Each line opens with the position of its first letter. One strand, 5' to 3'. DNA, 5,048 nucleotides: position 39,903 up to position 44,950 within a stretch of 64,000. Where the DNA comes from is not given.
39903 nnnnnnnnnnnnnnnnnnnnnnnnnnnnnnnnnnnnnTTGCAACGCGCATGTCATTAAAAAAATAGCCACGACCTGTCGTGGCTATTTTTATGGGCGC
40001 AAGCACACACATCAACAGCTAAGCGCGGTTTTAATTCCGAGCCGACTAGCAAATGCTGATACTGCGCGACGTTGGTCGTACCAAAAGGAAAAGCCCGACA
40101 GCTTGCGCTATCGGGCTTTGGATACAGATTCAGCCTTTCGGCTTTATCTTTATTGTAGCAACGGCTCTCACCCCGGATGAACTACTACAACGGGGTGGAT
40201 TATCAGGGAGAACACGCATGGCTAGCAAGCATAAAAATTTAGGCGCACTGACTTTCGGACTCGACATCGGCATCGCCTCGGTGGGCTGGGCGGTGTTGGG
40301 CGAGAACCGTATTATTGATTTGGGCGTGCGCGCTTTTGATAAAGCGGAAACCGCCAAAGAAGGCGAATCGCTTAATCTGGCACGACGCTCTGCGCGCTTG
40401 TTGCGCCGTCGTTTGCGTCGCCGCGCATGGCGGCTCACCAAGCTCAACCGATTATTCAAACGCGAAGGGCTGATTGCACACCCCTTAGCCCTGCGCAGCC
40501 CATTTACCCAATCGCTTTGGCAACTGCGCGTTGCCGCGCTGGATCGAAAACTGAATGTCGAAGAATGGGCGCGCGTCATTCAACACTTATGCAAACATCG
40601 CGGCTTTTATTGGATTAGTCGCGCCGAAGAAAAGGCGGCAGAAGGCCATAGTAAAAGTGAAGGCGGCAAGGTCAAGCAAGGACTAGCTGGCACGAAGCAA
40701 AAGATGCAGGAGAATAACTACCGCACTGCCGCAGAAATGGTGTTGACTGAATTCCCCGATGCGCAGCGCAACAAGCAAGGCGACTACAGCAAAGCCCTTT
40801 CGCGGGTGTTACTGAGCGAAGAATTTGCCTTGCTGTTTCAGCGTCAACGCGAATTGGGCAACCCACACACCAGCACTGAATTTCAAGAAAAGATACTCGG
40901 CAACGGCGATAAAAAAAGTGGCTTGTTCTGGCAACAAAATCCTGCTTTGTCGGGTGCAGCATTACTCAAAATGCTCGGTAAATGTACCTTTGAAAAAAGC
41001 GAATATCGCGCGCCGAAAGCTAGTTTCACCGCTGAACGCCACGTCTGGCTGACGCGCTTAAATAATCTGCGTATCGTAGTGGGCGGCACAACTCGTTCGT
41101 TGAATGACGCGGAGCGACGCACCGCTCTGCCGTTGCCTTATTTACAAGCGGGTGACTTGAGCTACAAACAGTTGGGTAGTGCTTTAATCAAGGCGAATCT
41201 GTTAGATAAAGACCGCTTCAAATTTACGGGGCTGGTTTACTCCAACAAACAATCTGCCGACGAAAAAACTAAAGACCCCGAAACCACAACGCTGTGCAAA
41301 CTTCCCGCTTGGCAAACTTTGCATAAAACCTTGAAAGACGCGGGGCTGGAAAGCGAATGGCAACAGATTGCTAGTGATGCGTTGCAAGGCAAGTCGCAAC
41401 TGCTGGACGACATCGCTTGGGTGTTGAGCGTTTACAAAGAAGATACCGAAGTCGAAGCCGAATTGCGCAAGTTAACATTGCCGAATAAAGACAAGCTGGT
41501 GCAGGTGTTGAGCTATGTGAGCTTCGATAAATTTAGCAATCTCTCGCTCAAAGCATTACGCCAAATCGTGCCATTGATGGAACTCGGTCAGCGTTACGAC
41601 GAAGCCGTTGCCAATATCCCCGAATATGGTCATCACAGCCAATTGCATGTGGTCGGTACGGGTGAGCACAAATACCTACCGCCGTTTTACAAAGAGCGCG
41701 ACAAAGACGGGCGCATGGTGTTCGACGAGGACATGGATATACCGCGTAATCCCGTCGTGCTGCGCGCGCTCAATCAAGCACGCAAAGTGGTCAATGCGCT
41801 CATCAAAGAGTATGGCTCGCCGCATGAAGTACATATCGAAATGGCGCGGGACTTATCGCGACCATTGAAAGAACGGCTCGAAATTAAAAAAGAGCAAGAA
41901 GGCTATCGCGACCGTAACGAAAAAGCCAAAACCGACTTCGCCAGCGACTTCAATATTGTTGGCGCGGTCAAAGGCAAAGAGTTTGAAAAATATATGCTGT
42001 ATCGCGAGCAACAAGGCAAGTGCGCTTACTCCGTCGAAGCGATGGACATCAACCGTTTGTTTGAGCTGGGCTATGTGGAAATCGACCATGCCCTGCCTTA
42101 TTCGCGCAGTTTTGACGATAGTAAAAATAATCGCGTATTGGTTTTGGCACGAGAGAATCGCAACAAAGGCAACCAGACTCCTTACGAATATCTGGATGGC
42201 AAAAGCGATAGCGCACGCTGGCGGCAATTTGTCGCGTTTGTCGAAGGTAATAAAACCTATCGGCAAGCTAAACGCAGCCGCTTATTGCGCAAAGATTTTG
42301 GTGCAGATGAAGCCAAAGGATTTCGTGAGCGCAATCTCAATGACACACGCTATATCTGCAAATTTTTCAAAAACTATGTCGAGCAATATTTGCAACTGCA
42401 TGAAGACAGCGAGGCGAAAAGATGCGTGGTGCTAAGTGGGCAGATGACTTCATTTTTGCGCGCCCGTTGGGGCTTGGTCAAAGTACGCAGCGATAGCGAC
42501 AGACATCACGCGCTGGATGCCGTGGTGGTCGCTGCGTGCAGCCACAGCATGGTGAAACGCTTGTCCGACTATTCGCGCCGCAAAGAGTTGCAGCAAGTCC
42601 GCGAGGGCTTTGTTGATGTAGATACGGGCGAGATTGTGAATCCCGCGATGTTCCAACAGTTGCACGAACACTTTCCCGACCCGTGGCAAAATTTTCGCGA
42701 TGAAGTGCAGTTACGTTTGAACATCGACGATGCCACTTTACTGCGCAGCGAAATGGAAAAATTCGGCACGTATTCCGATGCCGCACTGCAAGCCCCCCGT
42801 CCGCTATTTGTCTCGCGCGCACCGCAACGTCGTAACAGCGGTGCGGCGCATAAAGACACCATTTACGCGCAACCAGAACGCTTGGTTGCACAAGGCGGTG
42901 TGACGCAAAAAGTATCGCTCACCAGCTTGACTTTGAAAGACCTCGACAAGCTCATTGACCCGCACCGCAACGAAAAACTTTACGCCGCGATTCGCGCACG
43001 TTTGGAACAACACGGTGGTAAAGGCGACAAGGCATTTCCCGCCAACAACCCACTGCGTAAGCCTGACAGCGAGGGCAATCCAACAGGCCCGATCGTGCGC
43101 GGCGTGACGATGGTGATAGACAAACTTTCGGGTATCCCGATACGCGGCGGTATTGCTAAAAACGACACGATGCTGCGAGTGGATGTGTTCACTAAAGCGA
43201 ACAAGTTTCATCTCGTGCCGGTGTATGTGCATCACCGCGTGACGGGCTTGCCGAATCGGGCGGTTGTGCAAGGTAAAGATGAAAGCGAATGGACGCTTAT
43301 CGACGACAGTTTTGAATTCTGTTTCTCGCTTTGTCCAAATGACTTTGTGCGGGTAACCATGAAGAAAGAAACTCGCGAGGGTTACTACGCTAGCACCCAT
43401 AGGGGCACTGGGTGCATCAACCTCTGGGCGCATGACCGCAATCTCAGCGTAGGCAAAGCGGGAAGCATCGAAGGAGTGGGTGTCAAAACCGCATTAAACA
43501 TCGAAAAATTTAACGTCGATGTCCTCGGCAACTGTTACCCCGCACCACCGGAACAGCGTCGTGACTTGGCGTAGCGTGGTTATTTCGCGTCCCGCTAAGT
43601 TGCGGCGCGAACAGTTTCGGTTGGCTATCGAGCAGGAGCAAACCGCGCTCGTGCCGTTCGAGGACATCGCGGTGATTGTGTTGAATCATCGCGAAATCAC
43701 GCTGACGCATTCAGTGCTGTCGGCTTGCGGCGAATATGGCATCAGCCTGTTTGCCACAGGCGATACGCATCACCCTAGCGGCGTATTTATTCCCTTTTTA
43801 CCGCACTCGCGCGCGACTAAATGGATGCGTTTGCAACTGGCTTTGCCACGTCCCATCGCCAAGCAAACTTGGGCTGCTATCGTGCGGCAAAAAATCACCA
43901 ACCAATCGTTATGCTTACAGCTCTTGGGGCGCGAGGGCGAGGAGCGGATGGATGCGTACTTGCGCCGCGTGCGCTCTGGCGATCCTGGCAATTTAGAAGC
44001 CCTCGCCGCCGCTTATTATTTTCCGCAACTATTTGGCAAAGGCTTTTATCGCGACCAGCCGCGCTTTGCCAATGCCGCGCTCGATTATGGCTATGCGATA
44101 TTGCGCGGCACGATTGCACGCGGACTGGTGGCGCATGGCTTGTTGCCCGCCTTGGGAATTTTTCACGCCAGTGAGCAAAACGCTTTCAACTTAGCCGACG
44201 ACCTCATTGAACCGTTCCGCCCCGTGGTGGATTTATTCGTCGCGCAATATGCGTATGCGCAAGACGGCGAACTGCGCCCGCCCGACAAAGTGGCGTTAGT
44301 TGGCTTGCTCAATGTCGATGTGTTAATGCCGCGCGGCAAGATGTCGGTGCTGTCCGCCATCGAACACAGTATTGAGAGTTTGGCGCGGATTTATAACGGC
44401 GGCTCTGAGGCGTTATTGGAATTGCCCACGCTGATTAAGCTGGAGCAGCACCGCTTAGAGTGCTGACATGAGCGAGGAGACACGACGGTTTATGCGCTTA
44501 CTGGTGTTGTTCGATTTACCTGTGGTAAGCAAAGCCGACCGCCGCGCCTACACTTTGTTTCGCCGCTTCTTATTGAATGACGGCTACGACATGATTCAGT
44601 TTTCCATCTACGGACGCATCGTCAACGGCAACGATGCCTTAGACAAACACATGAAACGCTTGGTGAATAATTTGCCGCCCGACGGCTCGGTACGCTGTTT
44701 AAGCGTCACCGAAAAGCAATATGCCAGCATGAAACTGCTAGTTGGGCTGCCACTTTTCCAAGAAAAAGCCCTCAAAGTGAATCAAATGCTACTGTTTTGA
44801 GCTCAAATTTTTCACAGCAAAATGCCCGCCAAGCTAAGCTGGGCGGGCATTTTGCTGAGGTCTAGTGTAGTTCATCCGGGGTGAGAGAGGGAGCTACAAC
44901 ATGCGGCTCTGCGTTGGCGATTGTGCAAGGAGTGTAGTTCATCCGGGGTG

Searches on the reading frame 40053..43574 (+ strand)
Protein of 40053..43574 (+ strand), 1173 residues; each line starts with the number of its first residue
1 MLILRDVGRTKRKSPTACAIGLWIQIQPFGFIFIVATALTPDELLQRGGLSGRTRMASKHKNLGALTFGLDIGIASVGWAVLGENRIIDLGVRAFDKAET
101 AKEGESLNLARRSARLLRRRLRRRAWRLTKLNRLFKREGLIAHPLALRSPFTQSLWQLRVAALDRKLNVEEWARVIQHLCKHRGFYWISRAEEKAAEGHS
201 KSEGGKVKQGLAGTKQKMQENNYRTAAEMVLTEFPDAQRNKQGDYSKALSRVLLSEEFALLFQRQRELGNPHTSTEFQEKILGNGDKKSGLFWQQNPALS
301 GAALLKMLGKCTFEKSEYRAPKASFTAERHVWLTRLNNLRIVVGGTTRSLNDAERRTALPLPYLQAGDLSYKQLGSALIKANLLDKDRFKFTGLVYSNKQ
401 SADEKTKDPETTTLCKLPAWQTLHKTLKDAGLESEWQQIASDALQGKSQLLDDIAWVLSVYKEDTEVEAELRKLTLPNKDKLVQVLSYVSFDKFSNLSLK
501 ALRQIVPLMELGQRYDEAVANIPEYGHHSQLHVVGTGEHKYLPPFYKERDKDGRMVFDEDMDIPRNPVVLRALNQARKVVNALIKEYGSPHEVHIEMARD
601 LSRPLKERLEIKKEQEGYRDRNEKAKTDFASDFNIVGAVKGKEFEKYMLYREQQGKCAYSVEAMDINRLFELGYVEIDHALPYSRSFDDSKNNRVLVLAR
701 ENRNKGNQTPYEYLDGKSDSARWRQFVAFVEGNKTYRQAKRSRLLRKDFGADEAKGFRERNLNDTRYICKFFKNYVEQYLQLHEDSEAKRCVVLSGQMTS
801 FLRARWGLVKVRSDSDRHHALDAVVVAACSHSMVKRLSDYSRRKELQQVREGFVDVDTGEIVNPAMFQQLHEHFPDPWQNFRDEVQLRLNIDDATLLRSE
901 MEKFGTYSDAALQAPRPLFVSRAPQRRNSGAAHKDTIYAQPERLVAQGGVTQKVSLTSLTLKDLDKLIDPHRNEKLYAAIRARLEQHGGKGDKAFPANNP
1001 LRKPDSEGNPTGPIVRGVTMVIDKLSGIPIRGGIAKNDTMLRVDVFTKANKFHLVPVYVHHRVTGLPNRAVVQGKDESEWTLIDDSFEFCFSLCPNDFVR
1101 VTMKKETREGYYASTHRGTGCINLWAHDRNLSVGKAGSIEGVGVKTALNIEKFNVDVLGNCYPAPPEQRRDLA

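Call 11: search_protein_families(library=pfam, proteins=[window:40053-43574:+])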
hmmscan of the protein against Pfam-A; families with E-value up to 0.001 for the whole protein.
window:40053-43574:+ (1173 aa): 4 families
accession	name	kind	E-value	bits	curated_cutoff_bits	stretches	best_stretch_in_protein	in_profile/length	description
PF13395.12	HNH_4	-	2.4e-21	75.9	22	1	657-711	1-54/54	HNH endonuclease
PF18541.7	RuvC_III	-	8.4e-20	72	26.2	1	755-889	4-165/179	RuvC endonuclease subdomain 3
PF22702.2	Cas9_RuvC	-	6.4e-08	33.2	27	1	766-838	1-75/151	Cas9 RuvC domain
PF18470.6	Cas9_a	-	1.3e-06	28.7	26.9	1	307-360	6-60/221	Cas9 alpha-helical lobe domain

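Call 105: search_solved_structures(query=window:40218-43574:+, max_evalue=1e-20)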
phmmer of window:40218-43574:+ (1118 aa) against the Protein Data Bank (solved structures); distinct sequences matched with E-value up to 1e-20: 40.
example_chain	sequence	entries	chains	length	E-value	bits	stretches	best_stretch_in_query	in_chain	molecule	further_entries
6kc8_A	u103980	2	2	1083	5.5e-250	835.7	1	11-1105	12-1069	CRISPR-associated endonuclease Cas9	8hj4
8ja0_A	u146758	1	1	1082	5.5e-250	835.7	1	11-1105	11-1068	CRISPR-associated endonuclease Cas9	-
6jdq_A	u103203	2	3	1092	5.6e-250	835.7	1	11-1105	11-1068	CRISPR-associated endonuclease Cas9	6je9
6jdv_A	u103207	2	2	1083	1.3e-248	831.2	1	11-1105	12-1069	CRISPR-associated endonuclease Cas9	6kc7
6je4_A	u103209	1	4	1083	1.6e-247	827.6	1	12-1105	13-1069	CRISPR-associated endonuclease Cas9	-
8hnt_A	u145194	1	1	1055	4.7e-231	773.1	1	4-1112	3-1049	CRISPR-associated endonuclease Cas9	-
8hnw_A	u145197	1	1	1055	1.1e-229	768.5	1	4-1112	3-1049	CRISPR-associated endonuclease Cas9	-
8hnv_A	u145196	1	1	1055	1.3e-228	764.9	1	4-1112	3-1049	CRISPR-associated endonuclease Cas9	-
6je3_A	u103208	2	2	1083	4.3e-203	680.5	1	12-1104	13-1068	CRISPR-associated endonuclease Cas9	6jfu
8jtj_A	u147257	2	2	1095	9e-185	619.8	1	13-1117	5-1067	CRISPR-associated endonuclease Cas9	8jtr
8uza_A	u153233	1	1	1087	1.8e-184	618.8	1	13-1117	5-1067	CRISPR-associated endonuclease Cas9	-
9ar4_A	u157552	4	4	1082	2.2e-184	618.5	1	13-1115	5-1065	CRISPR-associated endonuclease Cas9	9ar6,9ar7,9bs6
8uzb_A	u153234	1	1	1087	4e-184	617.6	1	13-1117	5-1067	CRISPR-associated endonuclease Cas9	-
21dz_A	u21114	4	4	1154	5.5e-163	547.7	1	12-1114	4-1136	CRISPR-associated endonuclease Cas9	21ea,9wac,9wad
8x5v_A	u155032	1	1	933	2.2e-119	403.3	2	10-542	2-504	BlCas9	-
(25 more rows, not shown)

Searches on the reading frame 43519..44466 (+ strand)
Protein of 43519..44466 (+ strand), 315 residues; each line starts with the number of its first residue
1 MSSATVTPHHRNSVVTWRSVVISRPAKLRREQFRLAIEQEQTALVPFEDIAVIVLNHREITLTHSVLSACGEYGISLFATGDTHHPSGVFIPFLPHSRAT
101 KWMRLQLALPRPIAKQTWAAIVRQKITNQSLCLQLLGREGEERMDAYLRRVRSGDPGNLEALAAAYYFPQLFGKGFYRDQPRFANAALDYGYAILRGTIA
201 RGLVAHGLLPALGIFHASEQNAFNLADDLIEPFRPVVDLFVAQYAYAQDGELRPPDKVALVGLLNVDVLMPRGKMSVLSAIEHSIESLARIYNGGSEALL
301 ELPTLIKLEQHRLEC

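Call 11: search_protein_families(library=pfam, proteins=[window:43519-44466:+])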
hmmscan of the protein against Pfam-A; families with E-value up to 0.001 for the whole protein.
window:43519-44466:+ (315 aa): 1 family
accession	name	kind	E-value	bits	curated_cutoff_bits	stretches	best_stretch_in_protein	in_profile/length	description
PF01867.21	Cas_Cas1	-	2e-25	90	22.3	1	21-243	3-248/283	CRISPR associated protein Cas1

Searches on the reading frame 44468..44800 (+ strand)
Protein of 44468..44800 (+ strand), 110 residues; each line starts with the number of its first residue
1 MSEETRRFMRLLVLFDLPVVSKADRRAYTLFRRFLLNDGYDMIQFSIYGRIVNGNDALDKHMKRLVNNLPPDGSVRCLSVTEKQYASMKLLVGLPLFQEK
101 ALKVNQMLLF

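Call 11: search_protein_families(library=pfam, proteins=[window:44468-44800:+])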
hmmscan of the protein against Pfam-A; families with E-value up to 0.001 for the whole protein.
window:44468-44800:+ (110 aa): 1 family
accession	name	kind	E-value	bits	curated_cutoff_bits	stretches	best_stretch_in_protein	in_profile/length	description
PF09827.14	CRISPR_Cas2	-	1.9e-15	57.2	23.8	1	9-88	1-74/74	CRISPR associated protein Cas2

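Call 28: find_encoding_contigs(protein=window:44468-44800:+, flank=2000, max_places=6)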
Protein window:44468-44800:+ (110 aa): 3 contigs read that carry it; 3 places shown.
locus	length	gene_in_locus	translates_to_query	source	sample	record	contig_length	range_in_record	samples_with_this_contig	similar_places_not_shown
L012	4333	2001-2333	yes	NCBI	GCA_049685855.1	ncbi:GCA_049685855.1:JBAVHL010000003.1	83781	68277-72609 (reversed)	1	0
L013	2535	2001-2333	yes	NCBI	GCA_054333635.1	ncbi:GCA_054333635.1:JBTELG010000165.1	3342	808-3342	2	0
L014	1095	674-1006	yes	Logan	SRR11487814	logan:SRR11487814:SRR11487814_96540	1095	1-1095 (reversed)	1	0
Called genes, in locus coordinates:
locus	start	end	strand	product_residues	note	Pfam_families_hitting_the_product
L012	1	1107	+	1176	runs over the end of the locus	PF13395:HNH_4, PF18541:RuvC_III, PF22702:Cas9_RuvC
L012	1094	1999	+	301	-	PF01867:Cas_Cas1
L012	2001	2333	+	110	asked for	PF09827:CRISPR_Cas2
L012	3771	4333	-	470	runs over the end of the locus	PF00875:DNA_photolyase, PF03441:FAD_binding_7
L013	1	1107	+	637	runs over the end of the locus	PF13395:HNH_4, PF18541:RuvC_III, PF22702:Cas9_RuvC, PF18541:RuvC_III (weak)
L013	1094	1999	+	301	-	PF01867:Cas_Cas1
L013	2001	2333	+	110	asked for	PF09827:CRISPR_Cas2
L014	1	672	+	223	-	?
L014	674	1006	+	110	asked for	PF09827:CRISPR_Cas2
